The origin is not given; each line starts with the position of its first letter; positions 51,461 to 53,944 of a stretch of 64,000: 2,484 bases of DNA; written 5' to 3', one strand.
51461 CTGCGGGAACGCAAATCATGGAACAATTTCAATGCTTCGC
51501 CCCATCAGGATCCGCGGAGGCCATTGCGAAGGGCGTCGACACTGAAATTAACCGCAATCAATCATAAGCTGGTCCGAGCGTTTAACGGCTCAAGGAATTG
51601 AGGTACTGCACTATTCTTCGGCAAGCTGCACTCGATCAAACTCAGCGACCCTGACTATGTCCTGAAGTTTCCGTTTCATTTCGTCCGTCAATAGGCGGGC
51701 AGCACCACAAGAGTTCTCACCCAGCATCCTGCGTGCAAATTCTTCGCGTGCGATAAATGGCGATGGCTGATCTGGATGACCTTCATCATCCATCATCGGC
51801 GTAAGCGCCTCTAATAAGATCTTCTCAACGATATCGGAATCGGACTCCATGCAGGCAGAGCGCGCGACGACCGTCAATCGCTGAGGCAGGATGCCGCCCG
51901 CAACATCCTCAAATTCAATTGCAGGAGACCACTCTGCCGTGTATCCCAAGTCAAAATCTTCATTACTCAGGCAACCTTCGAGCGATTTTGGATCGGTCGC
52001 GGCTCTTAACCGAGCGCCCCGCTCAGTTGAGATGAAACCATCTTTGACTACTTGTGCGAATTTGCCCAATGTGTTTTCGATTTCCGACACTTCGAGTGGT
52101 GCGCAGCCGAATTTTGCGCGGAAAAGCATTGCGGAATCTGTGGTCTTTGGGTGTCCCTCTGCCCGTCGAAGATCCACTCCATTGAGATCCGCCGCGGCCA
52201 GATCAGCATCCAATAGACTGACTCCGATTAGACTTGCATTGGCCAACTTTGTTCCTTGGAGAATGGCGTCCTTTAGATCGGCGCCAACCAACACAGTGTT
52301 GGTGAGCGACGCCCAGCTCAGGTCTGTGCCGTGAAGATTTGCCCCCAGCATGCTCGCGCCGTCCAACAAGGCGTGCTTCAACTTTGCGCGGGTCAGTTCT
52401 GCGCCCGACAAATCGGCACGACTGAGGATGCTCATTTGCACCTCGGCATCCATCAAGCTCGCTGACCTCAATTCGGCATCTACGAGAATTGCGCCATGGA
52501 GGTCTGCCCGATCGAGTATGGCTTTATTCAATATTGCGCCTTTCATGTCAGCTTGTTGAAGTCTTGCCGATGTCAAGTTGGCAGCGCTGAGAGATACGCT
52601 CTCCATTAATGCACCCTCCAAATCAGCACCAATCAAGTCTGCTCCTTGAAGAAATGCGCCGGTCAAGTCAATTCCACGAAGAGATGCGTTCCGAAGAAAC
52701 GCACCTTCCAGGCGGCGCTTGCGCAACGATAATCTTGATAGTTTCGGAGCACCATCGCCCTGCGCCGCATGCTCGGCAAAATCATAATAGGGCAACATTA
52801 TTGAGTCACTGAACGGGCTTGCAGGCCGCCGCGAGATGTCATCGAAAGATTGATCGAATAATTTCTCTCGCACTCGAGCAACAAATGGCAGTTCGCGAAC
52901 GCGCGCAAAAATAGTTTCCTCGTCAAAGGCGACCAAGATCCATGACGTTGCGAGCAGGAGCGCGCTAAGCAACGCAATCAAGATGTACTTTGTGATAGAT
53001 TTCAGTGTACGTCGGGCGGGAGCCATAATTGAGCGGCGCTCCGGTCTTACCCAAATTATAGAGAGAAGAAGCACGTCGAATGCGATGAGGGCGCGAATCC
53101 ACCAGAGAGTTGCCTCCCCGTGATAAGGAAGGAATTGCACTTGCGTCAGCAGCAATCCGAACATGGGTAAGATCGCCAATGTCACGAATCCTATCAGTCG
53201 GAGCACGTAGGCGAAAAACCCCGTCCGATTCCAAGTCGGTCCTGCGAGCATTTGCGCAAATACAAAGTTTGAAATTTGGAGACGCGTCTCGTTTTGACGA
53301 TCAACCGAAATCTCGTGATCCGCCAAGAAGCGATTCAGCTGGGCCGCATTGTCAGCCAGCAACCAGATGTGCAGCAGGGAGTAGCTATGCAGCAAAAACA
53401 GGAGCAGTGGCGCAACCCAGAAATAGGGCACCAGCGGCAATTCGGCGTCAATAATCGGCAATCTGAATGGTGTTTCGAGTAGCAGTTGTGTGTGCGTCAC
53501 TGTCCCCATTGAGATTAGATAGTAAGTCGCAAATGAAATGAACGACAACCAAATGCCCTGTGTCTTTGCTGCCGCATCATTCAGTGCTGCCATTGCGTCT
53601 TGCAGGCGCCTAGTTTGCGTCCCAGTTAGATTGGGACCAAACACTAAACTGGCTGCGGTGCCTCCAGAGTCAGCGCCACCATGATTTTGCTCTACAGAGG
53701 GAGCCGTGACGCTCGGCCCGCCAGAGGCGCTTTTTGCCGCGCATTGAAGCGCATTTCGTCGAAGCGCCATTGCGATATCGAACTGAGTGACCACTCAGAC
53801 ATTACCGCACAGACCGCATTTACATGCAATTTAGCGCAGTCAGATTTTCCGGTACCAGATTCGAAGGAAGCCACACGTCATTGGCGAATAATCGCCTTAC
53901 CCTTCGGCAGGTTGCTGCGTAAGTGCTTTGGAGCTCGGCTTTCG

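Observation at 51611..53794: Horizontally acquired 727-aa protein with unusual architecture: polytopic membrane domain + pentapeptide-repeat solenoid + C-terminal globular domain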

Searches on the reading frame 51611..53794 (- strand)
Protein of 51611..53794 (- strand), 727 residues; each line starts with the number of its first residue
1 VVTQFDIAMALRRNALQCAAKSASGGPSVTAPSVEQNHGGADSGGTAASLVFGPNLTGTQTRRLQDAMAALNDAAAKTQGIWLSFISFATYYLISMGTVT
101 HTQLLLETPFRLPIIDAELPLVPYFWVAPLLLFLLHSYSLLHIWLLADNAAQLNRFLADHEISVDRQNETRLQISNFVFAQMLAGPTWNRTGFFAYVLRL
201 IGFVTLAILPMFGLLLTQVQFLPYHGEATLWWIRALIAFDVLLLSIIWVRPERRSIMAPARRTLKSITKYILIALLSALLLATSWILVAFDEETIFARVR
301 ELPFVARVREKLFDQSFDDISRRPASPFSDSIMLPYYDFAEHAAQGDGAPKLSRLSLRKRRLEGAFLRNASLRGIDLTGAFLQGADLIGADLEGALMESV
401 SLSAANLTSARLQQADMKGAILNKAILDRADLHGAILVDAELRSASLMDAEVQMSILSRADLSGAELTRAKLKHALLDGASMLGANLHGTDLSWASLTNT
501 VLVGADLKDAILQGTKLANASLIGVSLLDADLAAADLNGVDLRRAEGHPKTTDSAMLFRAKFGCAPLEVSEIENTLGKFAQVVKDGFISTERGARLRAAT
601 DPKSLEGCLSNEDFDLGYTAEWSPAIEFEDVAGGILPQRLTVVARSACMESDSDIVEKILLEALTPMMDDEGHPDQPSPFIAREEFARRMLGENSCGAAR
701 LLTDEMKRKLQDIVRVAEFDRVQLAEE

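Call 3: search_protein_families(library=pfam, proteins=[window:51611-53794:-], max_evalue=1)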
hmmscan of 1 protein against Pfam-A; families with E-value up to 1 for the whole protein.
window:51611-53794:- (727 aa): 3 families
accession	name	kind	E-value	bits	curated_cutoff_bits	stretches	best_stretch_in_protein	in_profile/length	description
PF00805.28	Pentapeptide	-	2e-41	139.5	20.2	5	465-502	1-38/40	Pentapeptide repeats (8 copies)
PF13599.13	Pentapeptide_4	-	2e-12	47.4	38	2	407-482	3-73/78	Pentapeptide repeat region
PF13576.12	Pentapeptide_3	-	5.3e-08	33.4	27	1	366-405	6-47/48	Pentapeptide repeats (9 copies)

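Call 7: find_homologous_proteins(query=window:51611-53794:-, max_evalue=0.001)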
Query window:51611-53794:- (727 aa): 2175 proteins with E <= 0.001 among 8000 candidates; the best 120 are listed.
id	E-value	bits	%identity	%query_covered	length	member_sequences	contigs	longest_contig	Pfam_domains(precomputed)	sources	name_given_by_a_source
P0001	0.0e+0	1574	100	99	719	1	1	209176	PF13576.13,PF13599.14,PF00805.29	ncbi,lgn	-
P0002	2.0e-72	263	34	71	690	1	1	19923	PF13576.13,PF13599.14,PF00805.29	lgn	-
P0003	4.9e-71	258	38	67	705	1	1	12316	PF13576.13,PF13599.14,PF00805.29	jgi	jgi:uncharacterized protein YjbI with pentapeptide repeats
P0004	1.2e-69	254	32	69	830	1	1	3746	PF13576.13,PF13599.14,PF00805.29,PF25296.2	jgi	jgi:uncharacterized protein YjbI with pentapeptide repeats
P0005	5.9e-69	252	33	90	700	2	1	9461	PF13576.13,PF13599.14,PF00805.29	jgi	jgi:uncharacterized protein YjbI with pentapeptide repeats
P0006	7.3e-69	251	40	30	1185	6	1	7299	PF13576.13,PF13599.14,PF00805.29,PF20703.4,PF25296.2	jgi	jgi:uncharacterized protein YjbI with pentapeptide repeats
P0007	5.9e-67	245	35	65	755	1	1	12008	PF13576.13,PF13599.14,PF00805.29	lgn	-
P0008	9.0e-67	244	35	66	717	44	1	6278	PF13576.13,PF13599.14,PF00805.29,PF25296.2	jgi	jgi:uncharacterized protein YjbI with pentapeptide repeats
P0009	1.4e-64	237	45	27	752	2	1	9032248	PF07714.24,PF00069.32,PF13576.13,PF13599.14,PF00805.29,PF25296.2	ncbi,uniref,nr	ncbi:serine/threonine-protein kinase [Streptomyces avidinii]|uniref:serine/threonine-protein kinase 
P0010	4.9e-64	235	35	63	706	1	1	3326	PF13576.13,PF13599.14,PF00805.29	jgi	jgi:uncharacterized protein YjbI with pentapeptide repeats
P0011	1.8e-63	233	36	65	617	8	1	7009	PF13576.13,PF13599.14,PF00805.29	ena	-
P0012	1.9e-62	230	38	24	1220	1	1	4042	PF13576.13,PF13599.14,PF00805.29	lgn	-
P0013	2.0e-62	230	35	62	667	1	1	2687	PF13576.13,PF13599.14,PF00805.29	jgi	jgi:uncharacterized protein YjbI with pentapeptide repeats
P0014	3.4e-62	229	36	63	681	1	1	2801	PF13576.13,PF13599.14,PF00805.29,PF25296.2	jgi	jgi:uncharacterized protein YjbI with pentapeptide repeats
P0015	4.1e-62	229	34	65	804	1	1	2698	PF13576.13,PF13599.14,PF00805.29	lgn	-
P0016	4.4e-62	229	30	89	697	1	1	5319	PF13576.13,PF13599.14,PF00805.29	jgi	jgi:uncharacterized protein YjbI with pentapeptide repeats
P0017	4.5e-62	229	36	67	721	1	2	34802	PF13576.13,PF13599.14,PF00805.29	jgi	jgi:uncharacterized protein YjbI with pentapeptide repeats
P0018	2.1e-61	227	34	68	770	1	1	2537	PF13576.13,PF13599.14,PF00805.29,PF25296.2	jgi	jgi:uncharacterized protein YjbI with pentapeptide repeats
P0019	8.6e-61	225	30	89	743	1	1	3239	PF13599.14,PF00805.29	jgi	jgi:uncharacterized protein YjbI with pentapeptide repeats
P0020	1.0e-60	224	31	72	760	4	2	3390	PF13576.13,PF13599.14,PF00805.29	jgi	jgi:uncharacterized protein YjbI with pentapeptide repeats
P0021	3.7e-59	219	30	69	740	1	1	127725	PF13576.13,PF13599.14,PF00805.29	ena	-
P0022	4.7e-59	219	33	65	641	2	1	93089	PF13576.13,PF13599.14,PF00805.29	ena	-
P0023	1.9e-58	217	34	67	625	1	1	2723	PF13576.13,PF13599.14,PF00805.29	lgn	-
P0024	2.0e-58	217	34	68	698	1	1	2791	PF13599.14,PF00805.29,PF25296.2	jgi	jgi:uncharacterized protein YjbI with pentapeptide repeats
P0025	2.9e-58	216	32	66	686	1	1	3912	PF13576.13,PF13599.14,PF00805.29,PF25296.2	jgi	jgi:uncharacterized protein YjbI with pentapeptide repeats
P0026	4.8e-58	215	35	67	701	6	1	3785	PF13576.13,PF13599.14,PF00805.29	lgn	-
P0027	6.3e-58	215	35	66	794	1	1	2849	PF13576.13,PF13599.14,PF00805.29,PF25296.2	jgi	jgi:uncharacterized protein YjbI with pentapeptide repeats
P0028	9.0e-58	215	36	61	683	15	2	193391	PF13576.13,PF13599.14,PF00805.29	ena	-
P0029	9.6e-58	214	34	64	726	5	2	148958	PF13576.13,PF13599.14,PF00805.29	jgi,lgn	jgi:uncharacterized protein YjbI with pentapeptide repeats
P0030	1.2e-57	214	33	69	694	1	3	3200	PF13576.13,PF13599.14,PF00805.29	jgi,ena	jgi:uncharacterized protein YjbI with pentapeptide repeats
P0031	2.6e-57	213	35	65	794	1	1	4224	PF13576.13,PF13599.14,PF00805.29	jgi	jgi:uncharacterized protein YjbI with pentapeptide repeats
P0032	3.3e-57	213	32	65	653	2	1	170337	PF13576.13,PF13599.14,PF00805.29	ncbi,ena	-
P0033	3.4e-57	213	31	66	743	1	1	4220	PF13576.13,PF13599.14,PF00805.29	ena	-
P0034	4.8e-57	212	35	67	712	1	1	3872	PF13576.13,PF13599.14,PF00805.29,PF25296.2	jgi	jgi:uncharacterized protein YjbI with pentapeptide repeats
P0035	7.6e-57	212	36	66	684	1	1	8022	PF13576.13,PF13599.14,PF00805.29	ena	-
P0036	9.6e-57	211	35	68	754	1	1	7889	PF13576.13,PF13599.14,PF00805.29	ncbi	-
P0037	1.3e-56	211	31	90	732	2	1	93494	PF13576.13,PF13599.14,PF00805.29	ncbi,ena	-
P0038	4.3e-56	209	33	65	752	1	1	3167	PF13576.13,PF13599.14,PF00805.29,PF25296.2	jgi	jgi:uncharacterized protein YjbI with pentapeptide repeats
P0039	8.4e-56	208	38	26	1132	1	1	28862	PF13576.13,PF13599.14,PF00805.29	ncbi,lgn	-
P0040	9.6e-56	208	40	26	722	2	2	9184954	PF13576.13,PF13599.14,PF00805.29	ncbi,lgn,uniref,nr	ncbi:pentapeptide repeat-containing protein [Bradyrhizobium sp. sBnM-33]|uniref:pentapeptide repeat-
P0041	1.8e-55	207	33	66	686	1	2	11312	PF13576.13,PF13599.14,PF00805.29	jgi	jgi:uncharacterized protein YjbI with pentapeptide repeats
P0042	2.7e-55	206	33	66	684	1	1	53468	PF13576.13,PF13599.14,PF00805.29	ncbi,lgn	-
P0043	3.0e-55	206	33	67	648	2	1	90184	PF13576.13,PF13599.14,PF00805.29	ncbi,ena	-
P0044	3.5e-55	206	33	66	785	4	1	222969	PF13576.13,PF13599.14,PF00805.29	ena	-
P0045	5.1e-55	205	35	64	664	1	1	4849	PF13576.13,PF13599.14,PF00805.29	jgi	jgi:uncharacterized protein YjbI with pentapeptide repeats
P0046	5.7e-55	205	33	66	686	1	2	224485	PF13576.13,PF13599.14,PF00805.29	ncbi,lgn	ncbi:MAG: pentapeptide repeat-containing protein [Hyphomicrobiaceae bacterium]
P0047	1.2e-54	204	34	66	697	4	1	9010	PF13576.13,PF13599.14,PF00805.29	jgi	jgi:uncharacterized protein YjbI with pentapeptide repeats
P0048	1.3e-54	204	34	71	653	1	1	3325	PF13576.13,PF13599.14,PF00805.29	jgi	jgi:uncharacterized protein YjbI with pentapeptide repeats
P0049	1.9e-54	204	32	69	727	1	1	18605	PF13576.13,PF13599.14,PF00805.29,PF25296.2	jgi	-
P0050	2.3e-54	203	34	70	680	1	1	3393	PF13576.13,PF13599.14,PF00805.29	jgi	jgi:uncharacterized protein YjbI with pentapeptide repeats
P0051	2.8e-54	203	32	70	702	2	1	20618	PF13576.13,PF13599.14,PF00805.29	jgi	jgi:uncharacterized protein YjbI with pentapeptide repeats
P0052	3.3e-54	203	30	91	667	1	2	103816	PF13576.13,PF13599.14,PF00805.29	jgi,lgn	jgi:uncharacterized protein YjbI with pentapeptide repeats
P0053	3.6e-54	203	33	69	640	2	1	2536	PF13576.13,PF13599.14,PF00805.29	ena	-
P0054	5.2e-54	202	33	66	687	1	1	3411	PF13576.13,PF13599.14,PF00805.29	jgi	jgi:uncharacterized protein YjbI with pentapeptide repeats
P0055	8.8e-54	201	31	69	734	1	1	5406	PF13576.13,PF13599.14,PF00805.29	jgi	jgi:uncharacterized protein YjbI with pentapeptide repeats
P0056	1.1e-53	201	30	83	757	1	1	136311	PF13576.13,PF13599.14,PF00805.29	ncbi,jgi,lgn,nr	ncbi:MAG: hypothetical protein QOF14_4937 [Hyphomicrobiales bacterium]|jgi:uncharacterized protein Y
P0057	1.3e-53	201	37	61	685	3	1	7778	PF13576.13,PF13599.14,PF00805.29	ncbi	-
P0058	2.5e-53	200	32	65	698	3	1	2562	PF13576.13,PF13599.14,PF00805.29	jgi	jgi:uncharacterized protein YjbI with pentapeptide repeats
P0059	2.5e-53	200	35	66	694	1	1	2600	PF13576.13,PF13599.14,PF00805.29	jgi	jgi:uncharacterized protein YjbI with pentapeptide repeats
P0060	3.3e-53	199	30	68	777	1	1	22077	PF13576.13,PF13599.14,PF00805.29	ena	-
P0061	5.5e-53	199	33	72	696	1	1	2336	PF13576.13,PF13599.14,PF00805.29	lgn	-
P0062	6.9e-53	198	31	74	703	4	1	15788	PF13576.13,PF13599.14,PF00805.29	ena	-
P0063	7.2e-53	198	33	71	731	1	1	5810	PF13576.13,PF13599.14,PF00805.29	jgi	jgi:uncharacterized protein YjbI with pentapeptide repeats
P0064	8.4e-53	198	32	64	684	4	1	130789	PF13576.13,PF13599.14,PF00805.29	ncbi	-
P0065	9.3e-53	198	33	72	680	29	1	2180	PF13576.13,PF13599.14,PF00805.29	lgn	-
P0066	1.3e-52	197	31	85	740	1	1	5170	PF13576.13,PF13599.14,PF00805.29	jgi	jgi:uncharacterized protein YjbI with pentapeptide repeats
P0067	3.1e-52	196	31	68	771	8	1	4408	PF13576.13,PF13599.14,PF00805.29,PF25296.2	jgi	jgi:uncharacterized protein YjbI with pentapeptide repeats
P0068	3.2e-52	196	36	66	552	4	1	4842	PF13576.13,PF13599.14,PF00805.29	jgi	jgi:uncharacterized protein YjbI with pentapeptide repeats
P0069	4.9e-52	196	36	65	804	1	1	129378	PF13576.13,PF13599.14,PF00805.29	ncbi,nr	ncbi:hypothetical protein C5688_11165 [Methylocystis sp. MitZ-2018]|nr:hypothetical protein C5688_11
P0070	6.0e-52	195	32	66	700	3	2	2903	PF13576.13,PF13599.14,PF00805.29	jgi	jgi:uncharacterized protein YjbI with pentapeptide repeats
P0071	6.0e-52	195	28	66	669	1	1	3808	PF13576.13,PF13599.14,PF00805.29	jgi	jgi:uncharacterized protein YjbI with pentapeptide repeats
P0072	6.7e-52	195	31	68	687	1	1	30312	PF13576.13,PF13599.14,PF00805.29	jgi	jgi:uncharacterized protein YjbI with pentapeptide repeats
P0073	6.7e-52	195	33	67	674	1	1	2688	PF13576.13,PF13599.14,PF00805.29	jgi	jgi:uncharacterized protein YjbI with pentapeptide repeats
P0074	7.4e-52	195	35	66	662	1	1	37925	PF13576.13,PF13599.14,PF00805.29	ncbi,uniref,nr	ncbi:pentapeptide repeat-containing protein [Elioraea rosea]|uniref:pentapeptide repeat-containing p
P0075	8.1e-52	195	35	26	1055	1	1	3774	PF13576.13,PF13599.14,PF00805.29,PF25296.2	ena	-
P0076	1.3e-51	194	33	68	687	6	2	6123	PF13576.13,PF13599.14,PF00805.29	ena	-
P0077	1.4e-51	194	35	66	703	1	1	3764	PF13576.13,PF13599.14,PF00805.29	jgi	jgi:uncharacterized protein YjbI with pentapeptide repeats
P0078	1.5e-51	194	28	89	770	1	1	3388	PF13576.13,PF13599.14,PF00805.29,PF25296.2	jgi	jgi:uncharacterized protein YjbI with pentapeptide repeats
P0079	2.4e-51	193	30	71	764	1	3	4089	PF13576.13,PF13599.14,PF00805.29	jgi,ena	jgi:uncharacterized protein YjbI with pentapeptide repeats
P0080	2.6e-51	193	34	65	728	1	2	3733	PF13576.13,PF13599.14,PF00805.29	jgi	jgi:uncharacterized protein YjbI with pentapeptide repeats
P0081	3.1e-51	193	32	67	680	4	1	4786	PF13576.13,PF13599.14,PF00805.29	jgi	jgi:uncharacterized protein YjbI with pentapeptide repeats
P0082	3.2e-51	193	31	66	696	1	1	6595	PF13576.13,PF13599.14,PF00805.29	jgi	-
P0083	3.5e-51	193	31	78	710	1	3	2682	PF13576.13,PF13599.14,PF00805.29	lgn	-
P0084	5.3e-51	192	29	89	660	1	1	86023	PF13576.13,PF13599.14,PF00805.29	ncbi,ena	-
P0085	6.3e-51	192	33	65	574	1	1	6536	PF13576.13,PF13599.14,PF00805.29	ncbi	ncbi:MAG: pentapeptide repeat-containing protein, partial [Pseudomonadota bacterium]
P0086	7.5e-51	192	33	65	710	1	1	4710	PF13576.13,PF13599.14,PF00805.29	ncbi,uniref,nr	ncbi:pentapeptide repeat-containing protein [Candidatus Thiosymbion oneisti]|uniref:pentapeptide rep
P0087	7.7e-51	192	31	63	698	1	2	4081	PF13576.13,PF13599.14,PF00805.29,PF25296.2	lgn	-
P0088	1.3e-50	191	32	69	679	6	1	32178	PF13576.13,PF13599.14,PF00805.29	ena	-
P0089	1.4e-50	191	34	67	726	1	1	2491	PF13576.13,PF13599.14,PF00805.29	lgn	-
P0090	1.6e-50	191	31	68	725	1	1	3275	PF13576.13,PF13599.14,PF00805.29,PF25296.2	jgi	jgi:uncharacterized protein YjbI with pentapeptide repeats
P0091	2.0e-50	190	33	67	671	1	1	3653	PF13576.13,PF13599.14,PF00805.29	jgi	jgi:uncharacterized protein YjbI with pentapeptide repeats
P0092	3.1e-50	190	43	26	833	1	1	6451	PF13576.13,PF13599.14,PF00805.29,PF25296.2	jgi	jgi:uncharacterized protein YjbI with pentapeptide repeats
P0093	3.1e-50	190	31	58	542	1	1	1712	PF13576.13,PF13599.14,PF00805.29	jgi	jgi:hypothetical protein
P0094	3.7e-50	189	31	67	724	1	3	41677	PF13576.13,PF13599.14,PF00805.29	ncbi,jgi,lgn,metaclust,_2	metaclust:\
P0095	4.4e-50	189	42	27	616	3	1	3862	PF07799.18,PF13576.13,PF13599.14,PF00805.29,PF25296.2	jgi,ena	jgi:uncharacterized protein YjbI with pentapeptide repeats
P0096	6.3e-50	189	33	66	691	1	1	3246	PF13576.13,PF13599.14,PF00805.29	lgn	-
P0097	8.5e-50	188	37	24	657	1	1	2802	PF13576.13,PF13599.14,PF00805.29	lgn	-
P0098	1.1e-49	188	33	67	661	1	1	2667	PF13576.13,PF13599.14,PF00805.29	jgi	-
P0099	1.1e-49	188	31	36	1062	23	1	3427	PF13576.13,PF13599.14,PF00805.29,PF25296.2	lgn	-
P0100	1.2e-49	188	29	89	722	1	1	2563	PF13576.13,PF13599.14,PF00805.29,PF25296.2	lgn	-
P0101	1.3e-49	188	41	26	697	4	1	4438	PF13576.13,PF13599.14,PF00805.29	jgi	jgi:uncharacterized protein YjbI with pentapeptide repeats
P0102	1.4e-49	187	33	66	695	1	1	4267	PF13576.13,PF13599.14,PF00805.29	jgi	jgi:uncharacterized protein YjbI with pentapeptide repeats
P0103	1.8e-49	187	37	31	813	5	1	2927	PF13576.13,PF13599.14,PF00805.29,PF25296.2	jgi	jgi:uncharacterized protein YjbI with pentapeptide repeats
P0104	1.8e-49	187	29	75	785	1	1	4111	PF13576.13,PF13599.14,PF00805.29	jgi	jgi:uncharacterized protein YjbI with pentapeptide repeats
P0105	2.3e-49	187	32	67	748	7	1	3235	PF13576.13,PF13599.14,PF00805.29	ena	-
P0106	2.7e-49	187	33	66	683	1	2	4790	PF13576.13,PF13599.14,PF00805.29,PF25296.2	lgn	-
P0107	2.8e-49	187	35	29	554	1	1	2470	PF13576.13,PF13599.14,PF00805.29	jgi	jgi:uncharacterized protein YjbI with pentapeptide repeats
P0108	2.9e-49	186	34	30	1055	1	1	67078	PF13576.13,PF13599.14,PF00805.29,PF25296.2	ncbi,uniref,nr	ncbi:secreted effector protein PipB2 [Microcystis aeruginosa NIES-2520]|uniref:Secreted effector pro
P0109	3.8e-49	186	35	26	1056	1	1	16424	PF13576.13,PF13599.14,PF00805.29,PF25296.2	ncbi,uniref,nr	ncbi:pentapeptide repeat-containing protein [Microcystis aeruginosa]|uniref:Pentapeptide repeat-cont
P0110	4.3e-49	186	31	66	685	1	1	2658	PF13576.13,PF13599.14,PF00805.29,PF25296.2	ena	-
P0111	4.8e-49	186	35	26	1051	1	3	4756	PF13576.13,PF13599.14,PF00805.29,PF25296.2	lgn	-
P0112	5.4e-49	186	29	70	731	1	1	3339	PF13576.13,PF13599.14,PF00805.29,PF25296.2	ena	-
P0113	6.2e-49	185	32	65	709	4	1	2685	PF13576.13,PF13599.14,PF00805.29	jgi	-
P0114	7.7e-49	185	34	66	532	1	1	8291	PF13576.13,PF13599.14,PF00805.29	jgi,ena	-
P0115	8.1e-49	185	33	64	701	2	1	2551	PF13576.13,PF13599.14,PF00805.29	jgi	jgi:uncharacterized protein YjbI with pentapeptide repeats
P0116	8.3e-49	185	31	65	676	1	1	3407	PF13576.13,PF13599.14,PF00805.29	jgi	jgi:uncharacterized protein YjbI with pentapeptide repeats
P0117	9.8e-49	185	30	72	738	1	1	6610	PF13576.13,PF13599.14,PF00805.29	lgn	-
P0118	1.3e-48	184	34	63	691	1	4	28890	PF13576.13,PF13599.14,PF00805.29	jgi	jgi:hypothetical protein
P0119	1.4e-48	184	34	70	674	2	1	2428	PF13576.13,PF13599.14,PF00805.29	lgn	-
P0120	1.9e-48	184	29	65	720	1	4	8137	PF13576.13,PF13599.14,PF00805.29,PF25296.2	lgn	-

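Call 8: search_protein_families(library=ncbifam, proteins=[window:51611-53794:-], max_evalue=0.01)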
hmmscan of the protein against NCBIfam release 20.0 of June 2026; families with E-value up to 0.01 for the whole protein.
window:51611-53794:- (727 aa): 16 families
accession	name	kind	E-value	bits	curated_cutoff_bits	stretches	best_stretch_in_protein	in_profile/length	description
NF011743.0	PRK15196.1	equivalog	5.6e-43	147.2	354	3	389-545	151-312/350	type III secretion system effector PipB2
NF047416.1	penta_HetL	equivalog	6.9e-32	110.7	260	2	352-487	35-170/218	heterocyst differentiation pentapeptide repeat protein HetL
NF052603.1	penta_Alr5209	equivalog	2.7e-27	95.1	125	3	456-532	19-95/113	Alr5209 family pentapeptide repeat protein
NF011744.0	PRK15197.1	equivalog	4e-19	68.9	274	2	442-545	156-259/291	SPI-2 type III secretion system effector PipB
NF000349.1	mfpA_AE000516.2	equivalog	4.7e-19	68.9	360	3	352-423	79-150/183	pentapeptide repeat protein MfpA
NF033086.2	penta_rpt_Qnr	equivalog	3e-12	46.7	240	1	352-492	58-193/211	Qnr family pentapeptide repeat protein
NF000056.3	penta_rpt_QnrS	exception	1.1e-10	41.5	460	2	425-525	57-157/218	QnrS family quinolone resistance pentapeptide repeat protein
NF000420.1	penta_rpt_QnrB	exception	1.2e-08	35.2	460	2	428-542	47-161/214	QnrB family quinolone resistance pentapeptide repeat protein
NF000071.4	penta_rpt_QnrA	exception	1.3e-08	34.9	450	1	364-498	56-185/218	QnrA family quinolone resistance pentapeptide repeat protein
NF000139.2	penta_rpt_QnrD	exception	4.9e-08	33.2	425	1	351-473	60-182/214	QnrD family quinolone resistance pentapeptide repeat protein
NF000421.1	penta_rpt_QnrVC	exception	6.3e-08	32.8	460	2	390-538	16-160/218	QnrVC family quinolone resistance pentapeptide repeat protein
NF038182.1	penta_rpt_SmQnr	exception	7.3e-08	32.5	460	1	361-430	131-200/215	SmQnr family pentapeptide repeat protein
NF033375.2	penta_rpt_QnrE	exception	1.8e-07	31.4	480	1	351-532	9-196/214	QnrE family quinolone resistance pentapeptide repeat protein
NF012152.0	penta_rpt_QnrC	exception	3e-07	30.6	500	1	389-538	15-160/221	QnrC family quinolone resistance pentapeptide repeat protein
NF012151.0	penta_rpt_QnrAS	exception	2.9e-05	24.2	490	1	354-544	15-191/218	QnrAS family quinolone resistance pentapeptide repeat protein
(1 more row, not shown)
